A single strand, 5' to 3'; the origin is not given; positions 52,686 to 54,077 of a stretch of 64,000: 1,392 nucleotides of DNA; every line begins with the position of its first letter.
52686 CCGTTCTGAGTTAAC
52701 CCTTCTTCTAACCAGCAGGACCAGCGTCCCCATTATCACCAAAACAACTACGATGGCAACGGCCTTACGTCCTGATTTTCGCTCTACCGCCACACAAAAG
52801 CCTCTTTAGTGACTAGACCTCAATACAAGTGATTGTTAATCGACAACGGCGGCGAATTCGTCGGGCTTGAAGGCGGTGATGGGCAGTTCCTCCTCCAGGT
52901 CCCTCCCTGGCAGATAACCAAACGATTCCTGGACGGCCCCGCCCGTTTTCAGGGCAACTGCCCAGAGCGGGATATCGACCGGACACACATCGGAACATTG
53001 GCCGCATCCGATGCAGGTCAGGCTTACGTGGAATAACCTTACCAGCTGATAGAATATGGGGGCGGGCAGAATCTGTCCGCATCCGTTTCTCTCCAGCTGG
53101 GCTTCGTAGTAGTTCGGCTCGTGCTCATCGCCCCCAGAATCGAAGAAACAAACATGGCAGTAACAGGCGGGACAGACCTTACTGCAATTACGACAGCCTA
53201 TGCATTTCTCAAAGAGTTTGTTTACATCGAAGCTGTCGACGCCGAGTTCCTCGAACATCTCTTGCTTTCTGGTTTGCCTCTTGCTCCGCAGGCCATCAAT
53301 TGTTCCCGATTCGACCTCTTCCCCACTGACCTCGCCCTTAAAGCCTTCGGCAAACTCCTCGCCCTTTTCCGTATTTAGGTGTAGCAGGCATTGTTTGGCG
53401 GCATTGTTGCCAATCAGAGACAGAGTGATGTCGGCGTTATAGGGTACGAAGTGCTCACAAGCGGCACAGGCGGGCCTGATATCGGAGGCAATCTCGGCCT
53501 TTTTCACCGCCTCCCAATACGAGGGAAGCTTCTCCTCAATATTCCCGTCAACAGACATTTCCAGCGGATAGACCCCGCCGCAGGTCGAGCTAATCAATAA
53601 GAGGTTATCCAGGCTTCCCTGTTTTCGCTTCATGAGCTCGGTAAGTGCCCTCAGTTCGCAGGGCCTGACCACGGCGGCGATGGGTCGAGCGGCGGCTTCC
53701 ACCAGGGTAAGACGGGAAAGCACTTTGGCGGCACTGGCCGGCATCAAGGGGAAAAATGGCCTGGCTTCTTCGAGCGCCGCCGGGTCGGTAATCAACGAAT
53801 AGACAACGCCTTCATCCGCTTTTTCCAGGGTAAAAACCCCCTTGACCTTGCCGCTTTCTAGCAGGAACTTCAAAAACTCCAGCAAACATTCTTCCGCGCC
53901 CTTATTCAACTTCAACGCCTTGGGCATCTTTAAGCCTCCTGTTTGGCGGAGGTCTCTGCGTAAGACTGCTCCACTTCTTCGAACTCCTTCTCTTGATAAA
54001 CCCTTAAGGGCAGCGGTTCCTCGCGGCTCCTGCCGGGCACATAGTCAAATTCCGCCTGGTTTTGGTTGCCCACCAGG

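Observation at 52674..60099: Candidate new system: HdrBC-less HdrA/MvhD/FdhB complex with embedded TusA-DsrE sulfur relay under a CstR-like repressor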

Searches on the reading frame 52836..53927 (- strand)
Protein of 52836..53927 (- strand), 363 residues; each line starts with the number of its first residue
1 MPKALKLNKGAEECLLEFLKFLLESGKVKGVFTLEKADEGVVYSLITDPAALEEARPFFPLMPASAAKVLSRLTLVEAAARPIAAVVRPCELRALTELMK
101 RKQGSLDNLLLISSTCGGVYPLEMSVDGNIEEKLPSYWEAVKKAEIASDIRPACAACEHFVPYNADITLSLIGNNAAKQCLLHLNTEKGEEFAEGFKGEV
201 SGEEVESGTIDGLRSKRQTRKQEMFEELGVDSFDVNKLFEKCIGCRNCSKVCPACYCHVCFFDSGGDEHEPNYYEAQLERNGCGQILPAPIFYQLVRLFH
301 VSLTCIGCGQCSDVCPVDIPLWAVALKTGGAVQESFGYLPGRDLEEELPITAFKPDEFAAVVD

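Call 3: search_protein_families(library=pfam, proteins=[window:52836-53927:-], max_evalue=0.01)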
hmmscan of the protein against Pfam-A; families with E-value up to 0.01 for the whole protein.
window:52836-53927:- (363 aa): 14 families
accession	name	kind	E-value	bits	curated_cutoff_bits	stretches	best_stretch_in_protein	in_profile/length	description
PF04432.18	FrhB_FdhB_C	-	6.2e-10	39.6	23.3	1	83-196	4-136/150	Coenzyme F420 hydrogenase/dehydrogenase, beta subunit C terminus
PF00037.32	Fer4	-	3.2e-08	33.5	21.1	2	305-319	8-22/24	4Fe-4S binding domain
PF12797.12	Fer4_2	-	4.1e-08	33.1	24.5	2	299-317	4-22/22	4Fe-4S binding domain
PF13237.11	Fer4_10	-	5.7e-08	33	25.5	2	303-317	7-21/53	4Fe-4S dicluster domain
PF14697.11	Fer4_21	-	8.7e-06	26.2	35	1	303-318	39-55/59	4Fe-4S dicluster domain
PF17179.9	Fer4_22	-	1.9e-05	25.8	27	0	302-319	78-95/95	4Fe-4S dicluster domain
PF13187.11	Fer4_9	-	3.8e-05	24.1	27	1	241-318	1-50/52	4Fe-4S dicluster domain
PF13183.11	Fer4_8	-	7.8e-05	23.6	27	1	240-319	3-68/68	4Fe-4S dicluster domain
PF13484.11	Fer4_16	-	0.00011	23.3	30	0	237-254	48-65/66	4Fe-4S double cluster binding domain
PF12838.12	Fer4_7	-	0.00011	23.1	27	1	241-319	1-52/52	4Fe-4S dicluster domain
PF12798.12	Fer4_3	-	0.0018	19.4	27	1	305-319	1-15/15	4Fe-4S binding domain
PF12800.12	Fer4_4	-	0.0034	18.1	24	1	304-317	3-16/17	4Fe-4S binding domain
PF12837.12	Fer4_6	-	0.0039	17.5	25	1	305-319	9-23/24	4Fe-4S binding domain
PF13534.11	Fer4_17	-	0.0097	16.9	22.2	0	232-254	36-58/61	4Fe-4S dicluster domain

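Call 7: search_protein_families(library=ncbifam, proteins=[window:52836-53927:-], max_evalue=0.001)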
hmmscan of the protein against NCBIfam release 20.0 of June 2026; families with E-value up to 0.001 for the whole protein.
window:52836-53927:- (363 aa): 19 families
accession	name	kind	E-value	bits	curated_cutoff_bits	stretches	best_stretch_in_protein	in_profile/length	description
NF038196.1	ferrodoxin_EFR1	subfamily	2e-07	31.3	75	0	297-318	178-199/242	EFR1 family ferrodoxin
TIGR01971.1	NuoI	subfamily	7.3e-06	25.6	113.05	0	239-273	41-75/121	NADH-quinone oxidoreductase, chain I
NF042909.1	FMH_DH_FwdF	exception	7.4e-06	25.3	375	0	298-318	10-30/336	tungsten-dependent formylmethanofuran dehydrogenase subunit FwdF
TIGR02176.1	pyruv_ox_red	equivalog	1e-05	23.6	911.35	1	238-320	681-756/1167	pyruvate:ferredoxin (flavodoxin) oxidoreductase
TIGR02910.1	sulfite_red_A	equivalog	1.2e-05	24.7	323.15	0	236-260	216-240/334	anaerobic sulfite reductase subunit AsrA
TIGR02936.1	fdxN_nitrog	equivalog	2.1e-05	24.6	80.55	0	239-259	69-90/91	ferredoxin III, nif-specific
NF040833.1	sulfhyd_HydB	equivalog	4.5e-05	22.5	750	0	233-258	224-249/367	NADPH-dependent hydrogenase/sulfhydrogenase 1 subunit beta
NF004537.0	PRK05888.1-3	equivalog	5.9e-05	22.7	163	0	238-259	66-87/204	NADH-quinone oxidoreductase subunit NuoI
NF040864.1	HgcB_ferredoxin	equivalog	8.8e-05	22.3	99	0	302-319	13-30/93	mercury methylation ferredoxin HgcB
TIGR03048.1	PS_I_psaC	equivalog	0.00016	21.8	130.65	0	303-319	8-24/80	photosystem I iron-sulfur center protein PsaC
NF004914.0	PRK06273.1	equivalog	0.00019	21.3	163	0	304-318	52-66/167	ferredoxin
TIGR01944.1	rnfB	subfamily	0.00023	20.8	68.7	0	304-318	114-128/190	RnfABCDGE type electron transport complex subunit B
NF004540.0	PRK05888.2-1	equivalog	0.00033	20.2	215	0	239-254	43-58/139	NADH-quinone oxidoreductase subunit NuoI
NF058577.1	FdxA_fam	equivalog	0.00037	20.6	65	0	304-318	37-51/52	4Fe-4S ferredoxin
NF006221.0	PRK08348.1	subfamily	0.00044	20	124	0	240-318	44-90/136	NADH-plastoquinone oxidoreductase subunit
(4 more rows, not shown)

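Call 9: find_related_loci(query=window:52836-53927:-, collection=genome_contigs, flank=10000)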
Query window:52836-53927:- (363 aa) in genome_contigs; peptide patterns used: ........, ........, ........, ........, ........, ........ (x = any residue, [..] = any of these).
71 stretches matched a pattern; 17 encode a relative of the query (tblastn E <= 1e-3); 17 distinct loci.
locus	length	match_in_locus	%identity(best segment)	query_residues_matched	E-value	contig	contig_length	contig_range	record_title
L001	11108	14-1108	89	1-363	0e+0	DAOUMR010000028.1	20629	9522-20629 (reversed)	MAG TPA_asm: Dehalococcoidales bacterium isolate W73_240 k137_845553, whole genome shotgun sequence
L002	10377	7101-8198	86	1-363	0e+0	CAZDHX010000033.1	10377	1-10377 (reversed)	MAG TPA_asm: uncultured Dehalococcoidales bacterium isolate binchicken_co294_154 genome assembly, contig: NODE_5915_leng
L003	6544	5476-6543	88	1-355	0e+0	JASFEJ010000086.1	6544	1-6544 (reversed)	MAG: Dehalococcoidia bacterium isolate D0606M12metaG_Bin_210 D0606M12metaG_FD_scaffold_3802_c1, whole genome shotgun seq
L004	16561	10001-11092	85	1-363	0e+0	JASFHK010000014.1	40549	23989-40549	MAG: Dehalococcoidia bacterium isolate D0608M20metaG_Bin_442 D0608M20metaG_FD_scaffold_66_c1, whole genome shotgun seque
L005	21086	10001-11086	71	3-363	0e+0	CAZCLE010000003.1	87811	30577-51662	MAG TPA_asm: uncultured Dehalococcoidales bacterium isolate binchicken_co332_61 genome assembly, contig: NODE_10_length_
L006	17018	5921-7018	67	1-363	1e-170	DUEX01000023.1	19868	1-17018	MAG TPA_asm: Dehalococcoidia bacterium isolate W265 Contig23, whole genome shotgun sequence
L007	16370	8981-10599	63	1-361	9e-150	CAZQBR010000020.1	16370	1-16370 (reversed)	MAG TPA_asm: uncultured Dehalococcoidales bacterium isolate SRP068000_co3_165 genome assembly, contig: NODE_3783_length_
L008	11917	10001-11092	59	1-361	4e-147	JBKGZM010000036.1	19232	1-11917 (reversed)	MAG: Dehalococcoidia bacterium isolate C5M10_15 NODE_1095_length_19232_cov_11.602075, whole genome shotgun sequence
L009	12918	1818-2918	60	1-361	2e-145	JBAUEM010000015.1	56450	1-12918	MAG: Dehalococcoidia bacterium isolate MFD13097_ilm_asm_bin13 k127_284368, whole genome shotgun sequence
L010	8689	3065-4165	59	1-361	3e-144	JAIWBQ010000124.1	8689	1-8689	MAG: bacterium isolate SFP3_RM_33 k127_10589603_179778, whole genome shotgun sequence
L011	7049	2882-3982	57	1-361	5e-143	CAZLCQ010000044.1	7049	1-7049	MAG TPA_asm: uncultured Dehalococcoidales bacterium isolate binchicken_co334_175 genome assembly, contig: NODE_20740_len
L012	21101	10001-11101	56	1-361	2e-140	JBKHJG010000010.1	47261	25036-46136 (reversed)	MAG: Dehalococcoidia bacterium isolate D4M11_26 NODE_257_length_47261_cov_133.821082, whole genome shotgun sequence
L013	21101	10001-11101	59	1-361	6e-140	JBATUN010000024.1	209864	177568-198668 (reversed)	MAG: Dehalococcoidia bacterium isolate MFD12951_ilm_asm_bin17 k127_22150, whole genome shotgun sequence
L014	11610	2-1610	58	1-361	2e-131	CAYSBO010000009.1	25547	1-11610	MAG TPA_asm: uncultured Dehalococcoidales bacterium isolate SRP319275_co2_15 genome assembly, contig: NODE_1318_length_2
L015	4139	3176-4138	58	1-315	3e-127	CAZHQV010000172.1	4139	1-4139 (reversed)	MAG TPA_asm: uncultured Dehalococcoidales bacterium isolate SRP068000_co4_61 genome assembly, contig: NODE_48238_length_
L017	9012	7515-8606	68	1-361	2e-172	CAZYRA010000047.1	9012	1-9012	MAG TPA_asm: uncultured Dehalococcoidales bacterium isolate binchicken_co9_185 genome assembly, contig: NODE_3488_length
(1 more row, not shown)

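Call 16: search_solved_structures(query=window:52836-53927:-, max_evalue=1, show_alignments=2)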
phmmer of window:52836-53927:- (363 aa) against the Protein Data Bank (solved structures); distinct sequences matched with E-value up to 1: 81 (the best 60 are shown).
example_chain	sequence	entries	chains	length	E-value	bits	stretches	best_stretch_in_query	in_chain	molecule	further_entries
9t1s_M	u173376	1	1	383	9.6e-33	116.8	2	151-345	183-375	formate dehydrogenase (coenzyme F420)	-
8rvu_E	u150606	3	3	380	8.8e-26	93.9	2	151-341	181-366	Formate dehydrogenase, beta subunit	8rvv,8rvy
7bkb_E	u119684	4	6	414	8.5e-23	84.1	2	151-354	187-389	Formate dehydrogenase, beta subunit (F420)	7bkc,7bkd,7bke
1fdn_A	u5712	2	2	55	0.0029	19.8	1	303-322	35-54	FERREDOXIN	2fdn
6cin_A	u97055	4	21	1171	0.005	19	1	239-335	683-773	PYRUVATE-FERREDOXIN OXIDOREDUCTASE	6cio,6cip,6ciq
9m4f_C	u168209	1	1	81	0.0062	18.7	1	240-330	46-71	PsaC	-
8zo9_c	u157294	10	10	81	0.0069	18.5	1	240-263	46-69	Photosystem I iron-sulfur center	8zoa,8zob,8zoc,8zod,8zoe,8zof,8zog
1fca_A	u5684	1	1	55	0.0096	18.1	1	303-322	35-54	FERREDOXIN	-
5zgb_C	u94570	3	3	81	0.011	17.8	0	237-257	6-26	PsaC | Photosystem I iron-sulfur center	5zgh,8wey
6fos_C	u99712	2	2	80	0.011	17.8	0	237-257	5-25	Photosystem I iron-sulfur center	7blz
9e0j_K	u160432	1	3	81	0.014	17.5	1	239-319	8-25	Photosystem I iron-sulfur center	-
9lut_C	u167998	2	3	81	0.015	17.4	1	238-319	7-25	Photosystem I iron-sulfur center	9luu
7qco_C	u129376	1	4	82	0.016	17.3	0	238-319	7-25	Photosystem I iron-sulfur center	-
7bgi_C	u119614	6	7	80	0.017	17.3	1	301-319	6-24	Photosystem I iron-sulfur center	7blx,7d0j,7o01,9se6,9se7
9nez_B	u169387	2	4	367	0.017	17.2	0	239-258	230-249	Sulfhydrogenase 1 subunit beta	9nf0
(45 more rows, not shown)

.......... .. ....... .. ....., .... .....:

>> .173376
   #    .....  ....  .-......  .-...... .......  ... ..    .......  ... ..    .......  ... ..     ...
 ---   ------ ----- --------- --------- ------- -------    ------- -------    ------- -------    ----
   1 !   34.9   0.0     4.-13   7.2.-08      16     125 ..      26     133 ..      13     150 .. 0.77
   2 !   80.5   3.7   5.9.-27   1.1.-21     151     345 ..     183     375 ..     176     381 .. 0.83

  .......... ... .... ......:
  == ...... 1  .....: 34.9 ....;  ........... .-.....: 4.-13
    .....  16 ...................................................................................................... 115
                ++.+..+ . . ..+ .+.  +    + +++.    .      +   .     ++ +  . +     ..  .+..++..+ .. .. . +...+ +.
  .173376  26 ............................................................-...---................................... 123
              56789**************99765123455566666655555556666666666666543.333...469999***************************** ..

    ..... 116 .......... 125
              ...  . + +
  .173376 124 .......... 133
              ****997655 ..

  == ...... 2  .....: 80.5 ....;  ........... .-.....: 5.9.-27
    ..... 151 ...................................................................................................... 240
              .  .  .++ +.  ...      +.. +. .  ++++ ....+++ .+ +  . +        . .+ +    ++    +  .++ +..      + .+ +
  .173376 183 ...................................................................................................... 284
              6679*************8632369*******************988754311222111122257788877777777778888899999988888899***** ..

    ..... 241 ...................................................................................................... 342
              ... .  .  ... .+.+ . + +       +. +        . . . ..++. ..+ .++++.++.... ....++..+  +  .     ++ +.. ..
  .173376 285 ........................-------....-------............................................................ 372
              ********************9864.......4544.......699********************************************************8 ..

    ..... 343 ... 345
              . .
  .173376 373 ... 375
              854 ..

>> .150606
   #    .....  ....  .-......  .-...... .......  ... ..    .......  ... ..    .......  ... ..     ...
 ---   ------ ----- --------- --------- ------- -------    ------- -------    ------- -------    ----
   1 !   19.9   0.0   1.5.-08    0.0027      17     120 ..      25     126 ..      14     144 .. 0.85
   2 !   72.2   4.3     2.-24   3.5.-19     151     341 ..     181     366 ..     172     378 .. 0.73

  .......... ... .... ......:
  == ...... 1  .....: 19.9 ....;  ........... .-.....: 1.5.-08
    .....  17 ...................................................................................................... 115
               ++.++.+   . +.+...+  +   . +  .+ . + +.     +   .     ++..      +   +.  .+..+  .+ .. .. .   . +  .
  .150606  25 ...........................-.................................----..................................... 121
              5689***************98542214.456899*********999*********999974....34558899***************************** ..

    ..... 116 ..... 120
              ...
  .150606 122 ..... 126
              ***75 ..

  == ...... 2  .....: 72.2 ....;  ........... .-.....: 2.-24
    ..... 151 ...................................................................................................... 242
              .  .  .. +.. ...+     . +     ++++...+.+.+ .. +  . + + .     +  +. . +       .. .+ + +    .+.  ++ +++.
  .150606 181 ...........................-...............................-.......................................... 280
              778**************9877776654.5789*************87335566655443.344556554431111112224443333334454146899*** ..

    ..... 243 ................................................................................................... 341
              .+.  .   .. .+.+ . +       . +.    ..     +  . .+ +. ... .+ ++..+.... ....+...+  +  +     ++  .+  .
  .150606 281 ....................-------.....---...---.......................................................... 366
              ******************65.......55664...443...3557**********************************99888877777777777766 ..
